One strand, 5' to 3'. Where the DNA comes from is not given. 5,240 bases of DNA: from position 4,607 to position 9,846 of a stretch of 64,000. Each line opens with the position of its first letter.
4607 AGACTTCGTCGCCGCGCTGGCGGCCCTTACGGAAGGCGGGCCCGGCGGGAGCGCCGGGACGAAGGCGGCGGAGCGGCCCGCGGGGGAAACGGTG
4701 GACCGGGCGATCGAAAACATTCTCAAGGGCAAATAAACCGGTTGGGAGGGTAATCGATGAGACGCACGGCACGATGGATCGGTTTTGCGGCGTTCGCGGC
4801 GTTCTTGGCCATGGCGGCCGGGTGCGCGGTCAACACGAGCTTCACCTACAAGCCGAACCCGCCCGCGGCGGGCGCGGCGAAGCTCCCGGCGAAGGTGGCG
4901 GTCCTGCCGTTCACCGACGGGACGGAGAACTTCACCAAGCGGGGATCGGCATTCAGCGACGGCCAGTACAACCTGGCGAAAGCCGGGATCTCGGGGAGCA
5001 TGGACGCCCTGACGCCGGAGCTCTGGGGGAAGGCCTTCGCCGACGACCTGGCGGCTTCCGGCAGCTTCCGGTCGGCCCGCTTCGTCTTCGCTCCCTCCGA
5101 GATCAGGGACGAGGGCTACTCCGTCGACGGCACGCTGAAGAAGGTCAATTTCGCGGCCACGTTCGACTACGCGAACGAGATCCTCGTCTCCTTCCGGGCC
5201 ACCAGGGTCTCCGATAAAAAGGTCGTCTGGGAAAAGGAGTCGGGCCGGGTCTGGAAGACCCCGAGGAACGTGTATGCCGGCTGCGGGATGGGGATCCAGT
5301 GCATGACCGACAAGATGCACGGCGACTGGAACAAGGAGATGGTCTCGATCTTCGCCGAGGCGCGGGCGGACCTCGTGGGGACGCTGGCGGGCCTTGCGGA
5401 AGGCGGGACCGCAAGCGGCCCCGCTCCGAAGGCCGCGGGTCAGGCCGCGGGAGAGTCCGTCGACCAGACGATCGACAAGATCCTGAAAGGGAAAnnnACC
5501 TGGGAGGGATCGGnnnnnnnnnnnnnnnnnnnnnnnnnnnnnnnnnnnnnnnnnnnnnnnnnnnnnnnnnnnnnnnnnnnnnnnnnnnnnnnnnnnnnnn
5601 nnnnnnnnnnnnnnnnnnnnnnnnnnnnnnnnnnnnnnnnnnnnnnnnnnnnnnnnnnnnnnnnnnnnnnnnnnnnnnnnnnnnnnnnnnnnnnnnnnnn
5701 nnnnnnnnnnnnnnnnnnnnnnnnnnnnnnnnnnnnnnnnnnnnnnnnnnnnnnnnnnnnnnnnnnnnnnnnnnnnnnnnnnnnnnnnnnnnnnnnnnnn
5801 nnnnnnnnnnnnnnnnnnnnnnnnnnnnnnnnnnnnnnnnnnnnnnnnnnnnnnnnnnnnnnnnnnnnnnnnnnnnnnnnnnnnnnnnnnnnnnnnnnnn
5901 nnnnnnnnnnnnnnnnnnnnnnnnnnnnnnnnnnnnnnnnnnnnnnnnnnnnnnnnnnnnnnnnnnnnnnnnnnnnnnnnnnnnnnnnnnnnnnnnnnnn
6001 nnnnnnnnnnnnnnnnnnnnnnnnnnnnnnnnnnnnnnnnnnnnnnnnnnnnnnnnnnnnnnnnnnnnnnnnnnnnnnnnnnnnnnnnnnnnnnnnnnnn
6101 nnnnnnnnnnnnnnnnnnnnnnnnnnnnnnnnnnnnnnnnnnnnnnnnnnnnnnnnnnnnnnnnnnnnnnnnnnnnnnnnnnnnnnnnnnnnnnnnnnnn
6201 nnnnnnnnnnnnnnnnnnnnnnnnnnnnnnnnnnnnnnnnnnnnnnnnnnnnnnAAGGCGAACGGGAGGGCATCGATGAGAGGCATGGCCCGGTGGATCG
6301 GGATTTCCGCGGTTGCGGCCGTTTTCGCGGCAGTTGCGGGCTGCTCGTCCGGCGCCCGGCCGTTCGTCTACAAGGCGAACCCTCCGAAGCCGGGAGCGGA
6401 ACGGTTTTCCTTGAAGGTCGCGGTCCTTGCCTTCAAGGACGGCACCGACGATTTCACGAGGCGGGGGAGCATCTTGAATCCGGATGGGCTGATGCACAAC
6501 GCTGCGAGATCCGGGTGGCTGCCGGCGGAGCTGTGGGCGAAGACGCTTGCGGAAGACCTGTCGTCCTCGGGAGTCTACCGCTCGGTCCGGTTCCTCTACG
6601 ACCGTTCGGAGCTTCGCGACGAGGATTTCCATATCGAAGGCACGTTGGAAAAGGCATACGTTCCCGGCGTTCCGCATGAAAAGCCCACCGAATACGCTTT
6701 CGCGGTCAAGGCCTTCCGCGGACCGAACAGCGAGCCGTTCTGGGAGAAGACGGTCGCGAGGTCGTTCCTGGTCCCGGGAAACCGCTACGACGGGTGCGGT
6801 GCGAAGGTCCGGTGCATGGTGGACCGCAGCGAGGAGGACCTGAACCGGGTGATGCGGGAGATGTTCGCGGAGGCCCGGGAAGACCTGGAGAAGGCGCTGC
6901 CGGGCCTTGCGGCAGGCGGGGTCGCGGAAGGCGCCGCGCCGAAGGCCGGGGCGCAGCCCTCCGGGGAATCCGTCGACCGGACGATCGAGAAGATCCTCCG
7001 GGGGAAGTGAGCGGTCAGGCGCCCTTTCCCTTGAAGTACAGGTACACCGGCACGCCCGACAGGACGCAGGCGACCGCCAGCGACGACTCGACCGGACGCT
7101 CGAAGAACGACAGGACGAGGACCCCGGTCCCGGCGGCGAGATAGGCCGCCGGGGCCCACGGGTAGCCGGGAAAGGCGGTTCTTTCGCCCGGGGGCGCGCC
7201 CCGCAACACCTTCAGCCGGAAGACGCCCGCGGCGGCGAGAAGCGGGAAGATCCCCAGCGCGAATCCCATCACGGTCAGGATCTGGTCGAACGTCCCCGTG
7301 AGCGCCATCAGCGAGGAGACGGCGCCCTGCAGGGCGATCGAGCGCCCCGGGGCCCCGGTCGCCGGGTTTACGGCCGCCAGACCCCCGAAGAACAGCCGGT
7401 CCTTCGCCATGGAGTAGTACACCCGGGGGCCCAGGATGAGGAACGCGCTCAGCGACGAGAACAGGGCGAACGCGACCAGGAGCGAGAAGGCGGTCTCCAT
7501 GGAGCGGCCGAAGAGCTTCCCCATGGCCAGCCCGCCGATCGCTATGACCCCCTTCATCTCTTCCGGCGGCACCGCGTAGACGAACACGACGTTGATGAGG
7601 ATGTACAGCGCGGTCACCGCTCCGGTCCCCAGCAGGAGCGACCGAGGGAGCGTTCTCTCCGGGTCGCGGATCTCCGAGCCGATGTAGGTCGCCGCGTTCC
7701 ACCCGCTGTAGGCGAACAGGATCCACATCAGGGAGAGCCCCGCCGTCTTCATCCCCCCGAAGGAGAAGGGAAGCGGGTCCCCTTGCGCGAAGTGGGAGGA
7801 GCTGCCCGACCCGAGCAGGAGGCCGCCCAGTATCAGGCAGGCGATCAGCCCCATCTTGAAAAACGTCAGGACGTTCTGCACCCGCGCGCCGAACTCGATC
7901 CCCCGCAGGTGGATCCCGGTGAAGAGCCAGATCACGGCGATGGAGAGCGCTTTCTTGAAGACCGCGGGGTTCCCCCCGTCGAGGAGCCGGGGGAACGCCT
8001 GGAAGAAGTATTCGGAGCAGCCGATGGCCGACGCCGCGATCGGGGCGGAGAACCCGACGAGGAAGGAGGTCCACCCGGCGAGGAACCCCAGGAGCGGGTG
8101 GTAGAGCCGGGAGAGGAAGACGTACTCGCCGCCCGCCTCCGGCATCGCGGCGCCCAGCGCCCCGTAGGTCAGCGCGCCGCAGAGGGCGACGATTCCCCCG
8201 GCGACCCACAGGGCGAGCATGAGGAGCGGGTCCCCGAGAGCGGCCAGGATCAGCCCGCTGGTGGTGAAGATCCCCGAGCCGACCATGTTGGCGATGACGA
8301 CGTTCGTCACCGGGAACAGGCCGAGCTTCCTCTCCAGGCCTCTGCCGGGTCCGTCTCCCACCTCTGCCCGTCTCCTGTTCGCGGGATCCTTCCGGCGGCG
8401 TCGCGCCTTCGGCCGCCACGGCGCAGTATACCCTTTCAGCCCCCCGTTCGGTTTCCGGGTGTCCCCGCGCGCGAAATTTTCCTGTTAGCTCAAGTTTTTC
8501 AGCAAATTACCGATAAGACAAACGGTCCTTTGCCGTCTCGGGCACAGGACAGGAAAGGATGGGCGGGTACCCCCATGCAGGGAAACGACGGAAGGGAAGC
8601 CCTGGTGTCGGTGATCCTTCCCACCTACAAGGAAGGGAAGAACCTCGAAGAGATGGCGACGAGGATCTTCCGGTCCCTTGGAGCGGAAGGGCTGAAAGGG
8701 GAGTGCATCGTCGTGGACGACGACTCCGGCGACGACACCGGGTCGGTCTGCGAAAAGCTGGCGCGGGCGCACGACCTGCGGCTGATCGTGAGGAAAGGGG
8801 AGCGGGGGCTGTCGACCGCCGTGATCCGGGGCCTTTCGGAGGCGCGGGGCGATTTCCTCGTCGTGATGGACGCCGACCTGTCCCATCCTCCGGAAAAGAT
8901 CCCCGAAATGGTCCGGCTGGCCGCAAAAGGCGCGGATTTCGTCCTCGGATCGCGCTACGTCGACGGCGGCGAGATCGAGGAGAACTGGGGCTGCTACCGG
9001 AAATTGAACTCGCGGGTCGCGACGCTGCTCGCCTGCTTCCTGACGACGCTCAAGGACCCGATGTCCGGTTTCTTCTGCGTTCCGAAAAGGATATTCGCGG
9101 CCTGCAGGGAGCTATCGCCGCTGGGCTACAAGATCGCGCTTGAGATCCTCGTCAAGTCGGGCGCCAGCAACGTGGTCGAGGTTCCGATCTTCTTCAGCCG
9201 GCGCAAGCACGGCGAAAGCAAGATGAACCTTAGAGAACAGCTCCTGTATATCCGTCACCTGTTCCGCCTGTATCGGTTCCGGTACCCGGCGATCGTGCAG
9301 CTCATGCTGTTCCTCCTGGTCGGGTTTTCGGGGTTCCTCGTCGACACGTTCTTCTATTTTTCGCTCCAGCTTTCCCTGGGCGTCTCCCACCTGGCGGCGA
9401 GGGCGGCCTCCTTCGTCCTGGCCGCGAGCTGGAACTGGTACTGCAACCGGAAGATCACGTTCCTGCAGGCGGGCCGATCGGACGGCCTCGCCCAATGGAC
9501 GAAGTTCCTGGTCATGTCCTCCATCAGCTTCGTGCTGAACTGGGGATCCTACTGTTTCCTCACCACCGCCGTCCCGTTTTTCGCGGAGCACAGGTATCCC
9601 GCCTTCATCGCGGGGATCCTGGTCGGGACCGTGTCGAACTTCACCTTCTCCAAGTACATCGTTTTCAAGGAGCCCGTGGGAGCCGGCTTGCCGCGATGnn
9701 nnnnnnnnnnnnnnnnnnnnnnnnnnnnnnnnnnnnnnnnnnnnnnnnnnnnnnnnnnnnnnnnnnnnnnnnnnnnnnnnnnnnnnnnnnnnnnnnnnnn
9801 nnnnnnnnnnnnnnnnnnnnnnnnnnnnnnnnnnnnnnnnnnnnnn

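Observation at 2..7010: Uncharacterised coupled envelope operon: secreted orphans, a propeller-FecR protein and four paralogous lipoproteins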

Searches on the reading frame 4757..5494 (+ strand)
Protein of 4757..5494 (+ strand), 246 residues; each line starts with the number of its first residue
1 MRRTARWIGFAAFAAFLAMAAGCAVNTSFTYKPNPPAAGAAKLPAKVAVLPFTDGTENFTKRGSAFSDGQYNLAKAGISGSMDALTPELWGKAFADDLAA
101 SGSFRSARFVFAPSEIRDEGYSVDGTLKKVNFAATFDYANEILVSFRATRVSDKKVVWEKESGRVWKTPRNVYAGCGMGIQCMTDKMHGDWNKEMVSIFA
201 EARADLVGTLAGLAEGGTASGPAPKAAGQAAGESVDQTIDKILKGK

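Call 4: search_protein_families(library=pfam, proteins=[window:4757-5494:+], max_evalue=1)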
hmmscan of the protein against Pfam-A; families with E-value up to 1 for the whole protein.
window:4757-5494:+ (246 aa): 1 family
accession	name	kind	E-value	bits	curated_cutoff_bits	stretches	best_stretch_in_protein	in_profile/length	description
PF11823.13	Se_S_carrier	-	0.018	14.9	25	1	162-182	25-45/69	Putative Se/S carrier protein-like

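Call 5: search_protein_families(library=ncbifam, proteins=[window:4757-5494:+], max_evalue=1)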
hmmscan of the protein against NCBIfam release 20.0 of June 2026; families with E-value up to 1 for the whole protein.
window:4757-5494:+ (246 aa): 0 families

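Call 18: find_homologous_proteins(query=window:4757-5494:+)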
Query window:4757-5494:+ (246 aa): 199 proteins with E <= 0.001 among 4747 candidates; the best 120 are listed.
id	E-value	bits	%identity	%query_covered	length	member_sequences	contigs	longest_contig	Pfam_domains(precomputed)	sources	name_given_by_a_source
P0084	5.6e-146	503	92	100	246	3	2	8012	-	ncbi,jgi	-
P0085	6.1e-144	496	90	100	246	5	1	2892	-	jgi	-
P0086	3.5e-137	474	85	100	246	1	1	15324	-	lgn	-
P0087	1.3e-118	413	78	100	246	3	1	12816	-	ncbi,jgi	jgi:hypothetical protein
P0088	1.2e-117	410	75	100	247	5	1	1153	-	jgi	-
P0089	1.2e-115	403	73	100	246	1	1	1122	-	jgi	-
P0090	2.6e-109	383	70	100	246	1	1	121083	-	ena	-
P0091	3.7e-109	382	69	98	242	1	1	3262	-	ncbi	-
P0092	2.2e-107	376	68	100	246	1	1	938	-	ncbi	-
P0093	9.8e-106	371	71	93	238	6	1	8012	-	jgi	-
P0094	3.0e-105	369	68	100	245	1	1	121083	-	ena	-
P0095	2.0e-102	360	65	100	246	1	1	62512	-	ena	-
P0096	7.0e-96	339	67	94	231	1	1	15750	-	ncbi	ncbi:MAG: hypothetical protein AB1346_10900 [Thermodesulfobacteriota bacterium]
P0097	2.1e-92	327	64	100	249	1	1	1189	-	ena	-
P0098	9.4e-90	319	59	100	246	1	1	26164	-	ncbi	-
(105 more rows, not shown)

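Call 26: search_solved_structures(query=A2, max_evalue=10)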
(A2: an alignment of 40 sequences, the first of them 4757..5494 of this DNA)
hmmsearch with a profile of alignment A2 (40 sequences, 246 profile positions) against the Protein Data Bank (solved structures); distinct sequences matched with E-value up to 10: 5.
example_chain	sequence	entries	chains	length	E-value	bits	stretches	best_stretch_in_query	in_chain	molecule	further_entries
8adg_E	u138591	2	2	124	0.12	15.2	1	9-35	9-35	Outer membrane protein assembly factor BamE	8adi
9mgg_E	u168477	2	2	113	0.16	14.8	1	10-35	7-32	Outer membrane protein assembly factor BamE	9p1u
6lyq_E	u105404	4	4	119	0.17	14.6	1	10-35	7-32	Outer membrane protein assembly factor BamE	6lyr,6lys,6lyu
7r1w_E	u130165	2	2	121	0.18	14.6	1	10-35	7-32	Outer membrane protein assembly factor BamE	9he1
5d0o_E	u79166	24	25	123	0.19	14.5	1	10-35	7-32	Outer membrane protein assembly factor BamE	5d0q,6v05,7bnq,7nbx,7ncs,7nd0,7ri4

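Call 29: predict_structure(alignment_id=A2)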
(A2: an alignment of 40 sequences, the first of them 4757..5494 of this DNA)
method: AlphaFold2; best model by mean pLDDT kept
length: 246 residues; sequences in the alignment: 40
mean_pLDDT: 81.5   pTM: 0.74
mean pLDDT of the five models: 81.5, 80.4, 80.1, 80.0, 78.3
residues with pLDDT >= 90: 129; 70-90: 56; 50-70: 38; < 50: 23
segments of 3 or more residues with pLDDT < 50: 21-23, 217-233
pLDDT, mean of each block of 10 residues (from residue 1): 55 56 67 83 94 93 68 89 93 97 95 96 97 88 98 97 92 80 89 95 95 63 34 57 62
secondary structure, 60 per line:
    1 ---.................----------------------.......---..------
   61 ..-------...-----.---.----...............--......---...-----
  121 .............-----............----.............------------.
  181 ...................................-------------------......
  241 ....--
elements in order: H4-20 E43-49 E70-72 H87-101 E104-109 E121-133 E139-150 E155-167 H180-215 H235-244
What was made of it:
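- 4757..5497 (+): g5, lipoprotein paralog 2 (246 aa). This is the modelled copy. It has an alpha/beta domain of the PqiC/PelC/CsgG fold class, a disordered Gly/Ala/Ser/Pro linker and a terminal helix. The AF2 model has mean pLDDT 81.5 and pTM 0.74 (call 29).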

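Call 33: fold_search(model_id=the predicted structure, library=pdb)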
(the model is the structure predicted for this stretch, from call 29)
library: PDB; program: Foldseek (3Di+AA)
matches with E <= 10: 784; with E <= 0.001: 52
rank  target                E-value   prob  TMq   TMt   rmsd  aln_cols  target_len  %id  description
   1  2iqi_F                2.1e-08  1.00  0.51  0.69   4.6       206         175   11  Crystal structure of protein XCC0632 from Xanthomonas campestris, Pfam DUF330 (released 2006-11-07)
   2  2iqi_G                3.1e-08  1.00  0.48  0.66   5.0       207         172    9  Crystal structure of protein XCC0632 from Xanthomonas campestris, Pfam DUF330 (released 2006-11-07)
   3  2iqi_A                1.2e-07  1.00  0.49  0.66   5.4       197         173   10  Crystal structure of protein XCC0632 from Xanthomonas campestris, Pfam DUF330 (released 2006-11-07)
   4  2iqi_B                3.2e-07  1.00  0.48  0.66   5.0       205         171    9  Crystal structure of protein XCC0632 from Xanthomonas campestris, Pfam DUF330 (released 2006-11-07)
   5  6osx                  9.0e-06  1.00  0.39  0.56   8.9       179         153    9  Crystal structure of uncharacterized protein ECL_02694 (released 2019-05-15)
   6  5t10_C                1.2e-05  1.00  0.34  0.56   7.5       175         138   14  PelC dodecamer from Paraburkholderia phytofirmans, space group P6 (released 2017-03-15)
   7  8z5n_0                1.2e-05  1.00  0.31  0.22   9.9       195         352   10  Cryo-EM structure of the LPHT ring (released 2025-10-22)
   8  5t11_D                1.4e-05  1.00  0.36  0.63   6.1       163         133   16  PelC L103M dodecamer from Paraburkholderia phytofirmans, space group C2 (released 2017-03-15)
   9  5t11_I                1.4e-05  1.00  0.35  0.60   6.3       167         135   18  PelC L103M dodecamer from Paraburkholderia phytofirmans, space group C2 (released 2017-03-15)
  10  5t10_B                1.4e-05  1.00  0.35  0.57   7.6       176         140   17  PelC dodecamer from Paraburkholderia phytofirmans, space group P6 (released 2017-03-15)
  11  5t11_K                1.5e-05  1.00  0.36  0.64   7.1       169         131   16  PelC L103M dodecamer from Paraburkholderia phytofirmans, space group C2 (released 2017-03-15)
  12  5t11_C                1.9e-05  1.00  0.36  0.63   7.1       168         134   16  PelC L103M dodecamer from Paraburkholderia phytofirmans, space group C2 (released 2017-03-15)
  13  5t11_G                2.3e-05  1.00  0.37  0.62   7.3       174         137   16  PelC L103M dodecamer from Paraburkholderia phytofirmans, space group C2 (released 2017-03-15)
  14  5t10_A                3.0e-05  1.00  0.38  0.68   6.0       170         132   19  PelC dodecamer from Paraburkholderia phytofirmans, space group P6 (released 2017-03-15)
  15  5t11_F                3.0e-05  1.00  0.35  0.60   7.2       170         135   16  PelC L103M dodecamer from Paraburkholderia phytofirmans, space group C2 (released 2017-03-15)
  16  5t11_A                3.2e-05  1.00  0.37  0.63   6.1       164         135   17  PelC L103M dodecamer from Paraburkholderia phytofirmans, space group C2 (released 2017-03-15)
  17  5t11_L                3.4e-05  1.00  0.38  0.65   7.4       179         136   17  PelC L103M dodecamer from Paraburkholderia phytofirmans, space group C2 (released 2017-03-15)
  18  5t11_H                3.4e-05  1.00  0.36  0.61   7.3       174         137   15  PelC L103M dodecamer from Paraburkholderia phytofirmans, space group C2 (released 2017-03-15)
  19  5t0z_C                5.0e-05  1.00  0.37  0.55   7.2       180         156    9  PelC from Geobacter metallireducens (released 2017-03-15)
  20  9h80_A                5.0e-05  1.00  0.34  0.51   8.9       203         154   13  Structure of the outer membrane exopolysaccharide transporter PelBC (released 2025-06-11)
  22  8q2c_A                5.3e-05  1.00  0.40  0.55   6.0       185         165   10  Crystal structure of the E. coli PqiC Lipoprotein (released 2023-09-20)
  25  5t11_E                7.7e-05  1.00  0.38  0.63   6.5       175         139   16  PelC L103M dodecamer from Paraburkholderia phytofirmans, space group C2 (released 2017-03-15)
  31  5t11_B                1.9e-04  1.00  0.37  0.61   7.4       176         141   14  PelC L103M dodecamer from Paraburkholderia phytofirmans, space group C2 (released 2017-03-15)
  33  5t0z_A                2.1e-04  1.00  0.30  0.44  10.7       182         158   13  PelC from Geobacter metallireducens (released 2017-03-15)
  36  5t0z_D                2.4e-04  1.00  0.31  0.47  10.8       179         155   13  PelC from Geobacter metallireducens (released 2017-03-15)
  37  5t0z_B                2.6e-04  1.00  0.29  0.43  10.9       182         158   14  PelC from Geobacter metallireducens (released 2017-03-15)
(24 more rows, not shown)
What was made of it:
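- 4757..5497 (+): Foldseek against the PDB gives XCC0632 (2iqi) at E 2e-8 with TM 0.69, and PelC, PqiC, CsgG, FlgT and GNA1162 at E 1e-5 to 1e-4 (call 33).
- On PqiC / DUF330 auxiliary lipoprotein of MCE systems: Foldseek gives 2iqi at E 2e-8, 6osx at 9e-6 and 8q2c at 5e-5 (call 33).
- Closest known: PqiC / XCC0632. Same: This is the best structural match to the lipoprotein model (2iqi, E 2e-8, target TM 0.69; PqiC 8q2c, E 5e-5; call 33).
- Closest known: Curli secretion. Same: The CsgG pre-pore structure matches the model at E 6e-5 (call 33).
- The lipoprotein model and its fold matches support the fold assignment (calls 29, 33). CsgG, PelC and PqiC all sit at outer-membrane transport conduits, and all match the lipoprotein model (call 33).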

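Call 49: search_protein_representatives(alignment_id=A2)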
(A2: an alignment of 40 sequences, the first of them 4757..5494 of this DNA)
Query: 40 sequences, 246 profile positions. Proteins with E-value up to 0.001 (for the whole library): 139; up to 1e-10: 93; up to 1e-30: 51. The best 139 are listed.
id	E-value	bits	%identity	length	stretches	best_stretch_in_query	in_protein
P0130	1.1e-120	418.2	-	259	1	1-246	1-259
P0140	6.6e-119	412.4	-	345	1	1-246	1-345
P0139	9.5e-108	375.8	-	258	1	1-245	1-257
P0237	8.2e-99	346.5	-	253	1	9-246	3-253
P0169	4.4e-97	340.9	-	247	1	1-246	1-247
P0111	1.3e-93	329.5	-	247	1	1-246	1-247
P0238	2.2e-89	315.7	-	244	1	1-246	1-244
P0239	3.8e-85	301.8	-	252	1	4-246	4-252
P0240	4.5e-85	301.5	-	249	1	7-244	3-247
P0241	3.6e-84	298.6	-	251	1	1-246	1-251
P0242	4.3e-82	291.8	-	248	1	1-246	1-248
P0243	2.3e-81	289.4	-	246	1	3-246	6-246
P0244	7.9e-81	287.6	-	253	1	6-245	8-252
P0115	8.8e-80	284.2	-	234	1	1-189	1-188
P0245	1.3e-78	280.4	-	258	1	8-246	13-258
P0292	4.9e-21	91.8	-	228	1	20-242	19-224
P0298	8.3e-20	87.8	-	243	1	7-241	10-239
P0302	5.8e-18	81.8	-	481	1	17-169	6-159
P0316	1.7e-12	63.8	-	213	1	11-210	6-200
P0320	2.4e-11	60.1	-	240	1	17-167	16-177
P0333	1.2e-07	47.9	-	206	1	10-152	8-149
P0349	8.5e-06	41.9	-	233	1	6-242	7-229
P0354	3.1e-05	40.1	-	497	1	52-160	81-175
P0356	3.8e-05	39.8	-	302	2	12-131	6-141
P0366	4.6e-04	36.2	-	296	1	10-132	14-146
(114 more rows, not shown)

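Call 50: search_protein_families(library=pfam, proteins=[P0292, P0298, P0302, P0316, P0320, P0333, P0349, P0354, P0356, P0366], max_evalue=0.01)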
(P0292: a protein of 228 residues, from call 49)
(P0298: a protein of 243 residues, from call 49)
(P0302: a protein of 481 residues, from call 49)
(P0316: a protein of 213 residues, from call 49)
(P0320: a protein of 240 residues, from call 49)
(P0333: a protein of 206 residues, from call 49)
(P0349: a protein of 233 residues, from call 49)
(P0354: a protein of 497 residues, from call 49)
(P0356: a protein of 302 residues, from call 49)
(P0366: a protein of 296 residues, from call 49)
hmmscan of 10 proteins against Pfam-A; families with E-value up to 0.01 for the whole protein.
P0292 (228 aa): 0 families

P0298 (243 aa): 0 families

P0302 (481 aa): 2 families
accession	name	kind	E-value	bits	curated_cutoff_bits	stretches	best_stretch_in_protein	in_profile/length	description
PF00656.27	Peptidase_C14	-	2.1e-14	54.2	21.4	1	235-471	3-224/233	Caspase domain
PF01650.23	Peptidase_C13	-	6.4e-05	23.1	22.8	1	289-379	87-168/258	Peptidase C13 family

P0316 (213 aa): 0 families

P0320 (240 aa): 0 families

P0333 (206 aa): 0 families

P0349 (233 aa): 0 families

P0354 (497 aa): 2 families
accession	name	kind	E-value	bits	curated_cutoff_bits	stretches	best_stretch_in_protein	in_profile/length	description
PF00656.27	Peptidase_C14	-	2.2e-15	57.4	21.4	1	258-490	3-225/233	Caspase domain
PF01650.23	Peptidase_C13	-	0.0097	15.9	22.8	0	324-473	107-234/258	Peptidase C13 family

P0356 (302 aa): 1 family
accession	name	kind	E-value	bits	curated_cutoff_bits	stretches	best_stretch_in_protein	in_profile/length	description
PF02805.21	Ada_Zn_binding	-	0.0012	19.2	23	1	247-294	18-64/65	Metal binding domain of Ada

P0366 (296 aa): 2 families
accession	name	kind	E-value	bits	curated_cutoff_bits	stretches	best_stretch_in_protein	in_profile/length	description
PF09851.14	SHOCT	-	0.00014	21.9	27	1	266-293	1-28/28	Short C-terminal domain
PF13590.11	DUF4136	-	0.00064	20.6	32.8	1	102-194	28-121/152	Domain of unknown function (DUF4136)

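Call 52: search_protein_families(library=padloc, proteins=[window:4757-5494:+], max_evalue=0.01)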
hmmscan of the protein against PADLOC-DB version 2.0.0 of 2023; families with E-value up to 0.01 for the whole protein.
window:4757-5494:+ (246 aa): 0 families

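Call 53: search_protein_families(library=phrogs, proteins=[window:4757-5494:+], max_evalue=0.01)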
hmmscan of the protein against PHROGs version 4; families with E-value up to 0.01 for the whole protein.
window:4757-5494:+ (246 aa): 0 families

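Call 71: search_dna_similar(query=window:4757-5494:+, collection=plasmids, mode=protein, max_rows=5)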
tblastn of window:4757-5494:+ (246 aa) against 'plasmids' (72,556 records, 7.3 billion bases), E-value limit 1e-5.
No match.

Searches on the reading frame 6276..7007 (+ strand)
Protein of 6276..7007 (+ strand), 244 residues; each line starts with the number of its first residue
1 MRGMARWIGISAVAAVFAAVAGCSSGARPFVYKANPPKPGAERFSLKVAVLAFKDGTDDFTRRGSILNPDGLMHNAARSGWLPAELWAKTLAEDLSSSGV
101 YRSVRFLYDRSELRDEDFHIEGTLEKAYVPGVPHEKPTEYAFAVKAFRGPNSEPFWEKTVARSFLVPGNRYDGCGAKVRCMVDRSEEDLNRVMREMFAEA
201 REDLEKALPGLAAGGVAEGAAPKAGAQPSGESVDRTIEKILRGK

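Call 4: search_protein_families(library=pfam, proteins=[window:6276-7007:+], max_evalue=1)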
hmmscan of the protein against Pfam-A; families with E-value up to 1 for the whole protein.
window:6276-7007:+ (244 aa): 1 family
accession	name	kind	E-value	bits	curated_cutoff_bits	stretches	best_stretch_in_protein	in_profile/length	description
PF00494.24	SQS_PSY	-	0.17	12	26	1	184-216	190-222/263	Squalene/phytoene synthase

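Call 5: search_protein_families(library=ncbifam, proteins=[window:6276-7007:+], max_evalue=1)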
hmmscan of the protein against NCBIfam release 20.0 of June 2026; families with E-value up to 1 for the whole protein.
window:6276-7007:+ (244 aa): 0 families

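Call 52: search_protein_families(library=padloc, proteins=[window:6276-7007:+], max_evalue=0.01)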
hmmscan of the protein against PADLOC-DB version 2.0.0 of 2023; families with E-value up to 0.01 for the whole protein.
window:6276-7007:+ (244 aa): 0 families

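Call 53: search_protein_families(library=phrogs, proteins=[window:6276-7007:+], max_evalue=0.01)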
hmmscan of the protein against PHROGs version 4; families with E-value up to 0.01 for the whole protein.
window:6276-7007:+ (244 aa): 0 families

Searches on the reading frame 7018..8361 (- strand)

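Call 72: search_protein_families(library=pfam, proteins=[window:7018-8361:-], max_evalue=0.00001)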
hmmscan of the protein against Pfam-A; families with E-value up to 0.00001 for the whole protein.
window:7018-8361:- (448 aa): 2 families
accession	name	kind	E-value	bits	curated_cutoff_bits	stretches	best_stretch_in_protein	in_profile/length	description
PF13520.12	AA_permease_2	-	4.7e-57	194.3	27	1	13-428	1-417/427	Amino acid permease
PF00324.27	AA_permease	-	2.4e-25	89.6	24.6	1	22-371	6-362/470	Amino acid permease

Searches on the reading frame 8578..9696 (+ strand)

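Call 72: search_protein_families(library=pfam, proteins=[window:8578-9696:+], max_evalue=0.00001)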
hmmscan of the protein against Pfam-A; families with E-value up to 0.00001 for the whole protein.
window:8578-9696:+ (373 aa): 3 families
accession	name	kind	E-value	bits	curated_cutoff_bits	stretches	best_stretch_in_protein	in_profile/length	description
PF00535.33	Glycos_transf_2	-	4.7e-30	105.2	23.3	1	11-145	1-134/168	Glycosyl transferase family 2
PF04138.20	GtrA_DPMS_TM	-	1.2e-18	67.8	26.1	1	245-363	2-117/117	GtrA/DPMS, transmembrane domain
PF13641.12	Glyco_tranf_2_3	-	2.5e-07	31.4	27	1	10-129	3-126/230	Glycosyltransferase like family 2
